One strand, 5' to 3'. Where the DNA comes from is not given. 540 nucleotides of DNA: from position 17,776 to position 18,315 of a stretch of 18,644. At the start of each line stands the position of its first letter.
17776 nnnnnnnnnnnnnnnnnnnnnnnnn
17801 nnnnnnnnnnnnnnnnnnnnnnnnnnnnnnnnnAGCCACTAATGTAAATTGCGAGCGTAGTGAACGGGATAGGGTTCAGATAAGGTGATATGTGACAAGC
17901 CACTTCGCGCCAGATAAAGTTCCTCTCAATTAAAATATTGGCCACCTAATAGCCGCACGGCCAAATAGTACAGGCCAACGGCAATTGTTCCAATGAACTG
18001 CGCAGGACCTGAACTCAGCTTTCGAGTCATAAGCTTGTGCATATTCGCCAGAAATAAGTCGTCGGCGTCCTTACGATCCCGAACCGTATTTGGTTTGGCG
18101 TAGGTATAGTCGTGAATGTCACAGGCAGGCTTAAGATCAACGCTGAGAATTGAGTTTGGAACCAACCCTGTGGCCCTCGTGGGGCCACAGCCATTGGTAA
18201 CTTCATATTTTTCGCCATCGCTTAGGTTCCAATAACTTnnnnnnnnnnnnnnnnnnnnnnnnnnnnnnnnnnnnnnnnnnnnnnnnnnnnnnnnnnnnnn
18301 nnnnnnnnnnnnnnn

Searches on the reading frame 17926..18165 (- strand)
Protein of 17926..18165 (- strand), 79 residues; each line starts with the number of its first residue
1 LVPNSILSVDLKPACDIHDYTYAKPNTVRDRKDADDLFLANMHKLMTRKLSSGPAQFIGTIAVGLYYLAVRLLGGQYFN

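Call 57: search_protein_families(library=padloc, proteins=[window:17926-18165:-], max_evalue=0.01)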
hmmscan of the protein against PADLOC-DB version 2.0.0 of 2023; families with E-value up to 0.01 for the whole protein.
window:17926-18165:- (79 aa): 0 families

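Call 58: search_protein_families(library=phrogs, proteins=[window:17926-18165:-], max_evalue=0.01)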
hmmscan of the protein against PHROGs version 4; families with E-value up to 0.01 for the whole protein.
window:17926-18165:- (79 aa): 2 families
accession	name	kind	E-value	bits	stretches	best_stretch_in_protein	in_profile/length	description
phrog_1158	-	tail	0.00041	21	1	13-47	72-111/205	tail assembly chaperone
phrog_6098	-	unknown function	0.0017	19.7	1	12-78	18-71/78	-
